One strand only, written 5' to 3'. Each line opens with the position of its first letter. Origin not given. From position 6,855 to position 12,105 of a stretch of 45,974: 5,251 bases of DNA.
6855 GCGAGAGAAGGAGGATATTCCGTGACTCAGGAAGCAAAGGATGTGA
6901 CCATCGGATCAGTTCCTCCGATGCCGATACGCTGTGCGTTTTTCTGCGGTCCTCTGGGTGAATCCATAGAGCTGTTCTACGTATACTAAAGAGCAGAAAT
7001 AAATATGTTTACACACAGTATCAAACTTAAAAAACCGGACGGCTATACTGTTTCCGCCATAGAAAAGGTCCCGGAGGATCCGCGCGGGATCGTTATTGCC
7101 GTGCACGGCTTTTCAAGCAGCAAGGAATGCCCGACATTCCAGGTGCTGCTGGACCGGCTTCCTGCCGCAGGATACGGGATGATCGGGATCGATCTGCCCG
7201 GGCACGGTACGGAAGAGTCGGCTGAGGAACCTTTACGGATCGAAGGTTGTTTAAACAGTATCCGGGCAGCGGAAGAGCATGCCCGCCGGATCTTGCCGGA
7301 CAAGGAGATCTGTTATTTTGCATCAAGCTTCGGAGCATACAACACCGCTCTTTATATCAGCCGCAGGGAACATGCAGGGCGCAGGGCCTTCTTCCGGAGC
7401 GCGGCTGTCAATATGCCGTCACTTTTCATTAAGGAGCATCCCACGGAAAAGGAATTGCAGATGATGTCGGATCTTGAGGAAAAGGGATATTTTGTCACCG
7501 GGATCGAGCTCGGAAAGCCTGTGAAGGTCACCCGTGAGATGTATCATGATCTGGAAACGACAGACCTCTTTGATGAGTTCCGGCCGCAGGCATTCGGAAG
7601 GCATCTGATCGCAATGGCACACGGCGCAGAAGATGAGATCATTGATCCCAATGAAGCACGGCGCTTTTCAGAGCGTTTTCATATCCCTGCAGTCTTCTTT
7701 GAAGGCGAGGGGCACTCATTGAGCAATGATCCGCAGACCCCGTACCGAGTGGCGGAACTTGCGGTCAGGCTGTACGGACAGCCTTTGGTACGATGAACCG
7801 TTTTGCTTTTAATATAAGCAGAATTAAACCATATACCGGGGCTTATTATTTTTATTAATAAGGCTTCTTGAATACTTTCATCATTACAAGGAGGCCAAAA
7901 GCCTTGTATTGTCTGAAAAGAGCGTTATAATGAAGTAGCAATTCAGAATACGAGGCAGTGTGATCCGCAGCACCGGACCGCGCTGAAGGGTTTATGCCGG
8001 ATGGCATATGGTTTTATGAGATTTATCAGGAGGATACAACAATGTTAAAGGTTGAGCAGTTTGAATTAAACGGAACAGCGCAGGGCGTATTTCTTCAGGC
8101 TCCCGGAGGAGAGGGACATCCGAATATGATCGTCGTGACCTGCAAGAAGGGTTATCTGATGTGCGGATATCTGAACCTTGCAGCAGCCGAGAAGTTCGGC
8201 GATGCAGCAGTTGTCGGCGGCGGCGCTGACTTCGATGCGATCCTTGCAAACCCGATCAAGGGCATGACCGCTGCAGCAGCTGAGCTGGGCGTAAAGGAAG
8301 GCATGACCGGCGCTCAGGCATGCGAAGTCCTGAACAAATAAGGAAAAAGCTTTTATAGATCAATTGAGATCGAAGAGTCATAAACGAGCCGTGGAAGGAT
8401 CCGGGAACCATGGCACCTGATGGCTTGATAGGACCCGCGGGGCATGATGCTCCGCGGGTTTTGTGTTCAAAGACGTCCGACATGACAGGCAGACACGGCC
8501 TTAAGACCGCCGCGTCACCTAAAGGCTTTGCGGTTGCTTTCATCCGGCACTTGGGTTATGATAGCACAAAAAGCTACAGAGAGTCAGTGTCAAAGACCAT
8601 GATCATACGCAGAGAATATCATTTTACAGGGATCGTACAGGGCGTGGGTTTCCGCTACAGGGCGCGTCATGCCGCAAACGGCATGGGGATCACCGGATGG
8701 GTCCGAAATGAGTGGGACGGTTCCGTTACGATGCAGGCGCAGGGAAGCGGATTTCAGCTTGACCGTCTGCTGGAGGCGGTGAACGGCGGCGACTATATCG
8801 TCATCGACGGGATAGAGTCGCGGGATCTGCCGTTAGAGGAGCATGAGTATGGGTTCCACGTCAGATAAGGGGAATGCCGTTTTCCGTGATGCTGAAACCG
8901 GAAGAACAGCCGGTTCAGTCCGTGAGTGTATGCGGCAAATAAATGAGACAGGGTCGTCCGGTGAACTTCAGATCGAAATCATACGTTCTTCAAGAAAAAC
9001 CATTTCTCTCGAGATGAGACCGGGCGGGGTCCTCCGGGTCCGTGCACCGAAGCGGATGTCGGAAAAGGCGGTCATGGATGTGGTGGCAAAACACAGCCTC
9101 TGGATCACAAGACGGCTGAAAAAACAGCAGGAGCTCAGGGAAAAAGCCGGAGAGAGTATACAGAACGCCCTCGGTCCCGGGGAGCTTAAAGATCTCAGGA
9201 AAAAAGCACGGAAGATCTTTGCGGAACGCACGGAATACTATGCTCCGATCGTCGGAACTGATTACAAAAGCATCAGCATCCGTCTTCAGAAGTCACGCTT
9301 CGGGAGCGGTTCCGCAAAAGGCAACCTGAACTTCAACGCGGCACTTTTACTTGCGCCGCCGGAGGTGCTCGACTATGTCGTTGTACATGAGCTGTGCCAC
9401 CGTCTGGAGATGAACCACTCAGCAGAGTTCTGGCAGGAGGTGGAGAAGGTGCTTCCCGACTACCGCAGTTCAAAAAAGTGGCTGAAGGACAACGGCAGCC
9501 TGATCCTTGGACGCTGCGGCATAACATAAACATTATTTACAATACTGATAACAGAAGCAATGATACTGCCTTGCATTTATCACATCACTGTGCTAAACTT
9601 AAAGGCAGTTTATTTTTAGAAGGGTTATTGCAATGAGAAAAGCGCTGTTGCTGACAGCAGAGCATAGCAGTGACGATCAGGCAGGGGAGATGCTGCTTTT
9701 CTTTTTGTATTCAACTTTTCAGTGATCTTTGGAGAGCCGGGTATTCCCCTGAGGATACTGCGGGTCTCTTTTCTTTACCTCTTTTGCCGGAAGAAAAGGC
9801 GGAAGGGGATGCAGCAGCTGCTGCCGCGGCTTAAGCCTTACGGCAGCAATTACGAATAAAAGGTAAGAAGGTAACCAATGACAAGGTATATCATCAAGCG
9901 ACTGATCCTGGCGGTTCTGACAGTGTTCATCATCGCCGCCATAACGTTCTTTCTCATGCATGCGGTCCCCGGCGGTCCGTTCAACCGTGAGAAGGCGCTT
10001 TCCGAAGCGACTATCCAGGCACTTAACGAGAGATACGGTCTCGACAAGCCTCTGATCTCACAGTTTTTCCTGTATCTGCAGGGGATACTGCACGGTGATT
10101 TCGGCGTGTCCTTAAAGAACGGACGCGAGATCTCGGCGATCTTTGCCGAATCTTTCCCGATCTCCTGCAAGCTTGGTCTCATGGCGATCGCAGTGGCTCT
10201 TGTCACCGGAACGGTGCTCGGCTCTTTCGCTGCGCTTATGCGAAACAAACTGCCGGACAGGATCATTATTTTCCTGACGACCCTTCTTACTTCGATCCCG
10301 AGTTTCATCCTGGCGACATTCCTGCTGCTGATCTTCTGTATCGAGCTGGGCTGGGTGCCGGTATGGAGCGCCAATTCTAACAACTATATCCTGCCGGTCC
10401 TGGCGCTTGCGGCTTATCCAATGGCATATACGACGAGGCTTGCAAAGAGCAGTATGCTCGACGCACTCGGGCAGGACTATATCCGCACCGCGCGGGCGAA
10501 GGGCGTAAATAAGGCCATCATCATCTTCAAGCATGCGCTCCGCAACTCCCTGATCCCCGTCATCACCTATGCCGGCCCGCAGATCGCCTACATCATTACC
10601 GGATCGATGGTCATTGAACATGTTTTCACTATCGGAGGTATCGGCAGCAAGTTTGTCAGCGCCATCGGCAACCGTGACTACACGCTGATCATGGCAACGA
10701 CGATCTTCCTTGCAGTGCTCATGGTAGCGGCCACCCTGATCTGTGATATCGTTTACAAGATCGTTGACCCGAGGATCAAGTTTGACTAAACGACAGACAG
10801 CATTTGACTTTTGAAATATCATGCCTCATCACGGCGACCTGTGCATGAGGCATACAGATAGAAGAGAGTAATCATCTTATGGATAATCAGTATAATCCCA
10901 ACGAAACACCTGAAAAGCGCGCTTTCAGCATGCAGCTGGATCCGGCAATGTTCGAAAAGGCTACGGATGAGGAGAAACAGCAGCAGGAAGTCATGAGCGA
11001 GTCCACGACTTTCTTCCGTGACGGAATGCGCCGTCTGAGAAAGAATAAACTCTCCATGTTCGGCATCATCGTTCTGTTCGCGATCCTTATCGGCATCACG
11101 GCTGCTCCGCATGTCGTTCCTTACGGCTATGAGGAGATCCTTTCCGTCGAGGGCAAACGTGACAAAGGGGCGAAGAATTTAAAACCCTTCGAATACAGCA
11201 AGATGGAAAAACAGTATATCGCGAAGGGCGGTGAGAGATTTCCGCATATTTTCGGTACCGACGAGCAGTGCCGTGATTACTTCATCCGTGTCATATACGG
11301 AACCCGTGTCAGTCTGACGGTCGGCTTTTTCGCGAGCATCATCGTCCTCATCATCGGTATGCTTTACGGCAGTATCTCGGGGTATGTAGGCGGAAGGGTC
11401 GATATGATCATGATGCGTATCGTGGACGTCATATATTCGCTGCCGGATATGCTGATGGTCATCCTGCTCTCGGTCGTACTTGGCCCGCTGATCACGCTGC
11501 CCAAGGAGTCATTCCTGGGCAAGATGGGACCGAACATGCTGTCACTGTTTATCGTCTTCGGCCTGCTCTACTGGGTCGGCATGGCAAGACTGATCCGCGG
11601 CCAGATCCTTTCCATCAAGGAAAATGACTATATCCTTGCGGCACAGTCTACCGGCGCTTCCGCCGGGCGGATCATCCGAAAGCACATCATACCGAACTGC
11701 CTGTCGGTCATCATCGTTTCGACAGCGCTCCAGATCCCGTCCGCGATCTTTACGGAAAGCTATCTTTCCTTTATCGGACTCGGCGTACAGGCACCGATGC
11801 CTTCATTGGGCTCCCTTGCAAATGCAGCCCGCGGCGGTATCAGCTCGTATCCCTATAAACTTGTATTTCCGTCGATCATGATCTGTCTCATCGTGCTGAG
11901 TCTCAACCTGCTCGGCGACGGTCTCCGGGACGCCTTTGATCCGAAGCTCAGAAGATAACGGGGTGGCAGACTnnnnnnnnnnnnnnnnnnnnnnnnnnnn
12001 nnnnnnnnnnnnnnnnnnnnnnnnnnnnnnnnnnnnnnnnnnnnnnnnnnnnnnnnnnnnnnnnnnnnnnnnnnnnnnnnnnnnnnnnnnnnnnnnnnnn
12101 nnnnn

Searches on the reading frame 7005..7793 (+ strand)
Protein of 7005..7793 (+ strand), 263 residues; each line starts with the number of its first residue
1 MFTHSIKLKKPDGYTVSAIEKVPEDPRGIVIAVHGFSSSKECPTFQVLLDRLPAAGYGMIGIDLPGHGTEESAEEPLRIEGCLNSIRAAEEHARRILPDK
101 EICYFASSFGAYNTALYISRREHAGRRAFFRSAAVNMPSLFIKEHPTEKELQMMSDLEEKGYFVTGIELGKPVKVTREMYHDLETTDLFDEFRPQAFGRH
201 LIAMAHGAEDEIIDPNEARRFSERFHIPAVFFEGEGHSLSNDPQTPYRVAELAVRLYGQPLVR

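Call 41: search_protein_families(library=pfam, proteins=[window:7005-7793:+], max_evalue=0.00001)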
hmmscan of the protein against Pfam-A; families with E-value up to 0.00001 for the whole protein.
window:7005-7793:+ (263 aa): 2 families
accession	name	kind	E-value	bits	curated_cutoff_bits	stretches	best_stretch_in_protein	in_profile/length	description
PF12146.15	Hydrolase_4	-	1.8e-12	47.6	27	1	25-141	2-117/239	Serine aminopeptidase, S33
PF00561.26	Abhydrolase_1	-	2.3e-06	27.9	25.8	0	29-133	2-102/245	alpha/beta hydrolase fold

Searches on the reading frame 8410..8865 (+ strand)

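Call 41: search_protein_families(library=pfam, proteins=[window:8410-8865:+], max_evalue=0.00001)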
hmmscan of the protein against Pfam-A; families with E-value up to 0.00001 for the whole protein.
window:8410-8865:+ (152 aa): 1 family
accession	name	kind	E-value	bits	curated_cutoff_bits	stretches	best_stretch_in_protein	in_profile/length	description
PF00708.24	Acylphosphatase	-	4.2e-18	65.8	22.5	1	69-150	2-84/85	Acylphosphatase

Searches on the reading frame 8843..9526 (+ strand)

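Call 41: search_protein_families(library=pfam, proteins=[window:8843-9526:+], max_evalue=0.00001)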
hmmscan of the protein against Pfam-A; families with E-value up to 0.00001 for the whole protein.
window:8843-9526:+ (228 aa): 1 family
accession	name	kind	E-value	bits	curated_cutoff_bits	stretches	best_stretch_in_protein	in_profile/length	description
PF01863.23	YgjP-like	-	1.7e-47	162.5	26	2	118-216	108-206/207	YgjP-like, metallopeptidase domain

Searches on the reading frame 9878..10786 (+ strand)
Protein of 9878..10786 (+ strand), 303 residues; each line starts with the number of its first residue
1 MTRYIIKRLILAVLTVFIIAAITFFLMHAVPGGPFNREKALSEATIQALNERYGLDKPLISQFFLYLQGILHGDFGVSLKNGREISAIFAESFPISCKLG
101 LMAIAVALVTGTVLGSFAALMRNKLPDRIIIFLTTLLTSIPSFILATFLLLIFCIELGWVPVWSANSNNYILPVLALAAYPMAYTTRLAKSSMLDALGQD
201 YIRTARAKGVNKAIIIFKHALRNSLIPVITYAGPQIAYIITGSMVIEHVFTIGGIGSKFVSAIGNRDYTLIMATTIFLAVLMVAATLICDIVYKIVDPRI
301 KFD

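Call 41: search_protein_families(library=pfam, proteins=[window:9878-10786:+], max_evalue=0.00001)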
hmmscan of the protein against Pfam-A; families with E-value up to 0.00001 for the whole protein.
window:9878-10786:+ (303 aa): 2 families
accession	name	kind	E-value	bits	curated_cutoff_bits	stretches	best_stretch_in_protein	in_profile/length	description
PF00528.27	BPD_transp_1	-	3e-40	138.3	26.4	1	111-301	1-183/184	Binding-protein-dependent transport system inner membrane component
PF19300.4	BPD_transp_1_N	-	8.8e-13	48.9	23.8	1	1-74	1-76/114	Binding-prot-dependent transport system membrane comp, N-term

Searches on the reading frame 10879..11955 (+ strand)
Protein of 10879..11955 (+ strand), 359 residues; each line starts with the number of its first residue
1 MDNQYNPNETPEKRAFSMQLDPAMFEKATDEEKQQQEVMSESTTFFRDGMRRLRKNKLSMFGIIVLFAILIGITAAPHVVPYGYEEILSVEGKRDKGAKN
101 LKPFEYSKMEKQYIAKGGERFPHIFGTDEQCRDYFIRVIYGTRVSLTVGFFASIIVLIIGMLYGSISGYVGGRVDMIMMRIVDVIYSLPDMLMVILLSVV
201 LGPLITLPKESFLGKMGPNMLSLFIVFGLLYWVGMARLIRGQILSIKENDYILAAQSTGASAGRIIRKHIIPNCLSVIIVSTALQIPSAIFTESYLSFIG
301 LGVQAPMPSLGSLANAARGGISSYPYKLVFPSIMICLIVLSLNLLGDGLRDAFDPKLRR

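Call 41: search_protein_families(library=pfam, proteins=[window:10879-11955:+], max_evalue=0.00001)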
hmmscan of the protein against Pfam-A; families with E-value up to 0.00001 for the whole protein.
window:10879-11955:+ (359 aa): 2 families
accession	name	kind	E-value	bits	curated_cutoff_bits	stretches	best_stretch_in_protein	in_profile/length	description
PF00528.27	BPD_transp_1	-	2.4e-33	115.9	26.4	1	160-359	1-184/184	Binding-protein-dependent transport system inner membrane component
PF12911.12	OppC_N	-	3.8e-10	39.9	23.9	1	44-103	1-53/53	N-terminal TM domain of oligopeptide transport permease C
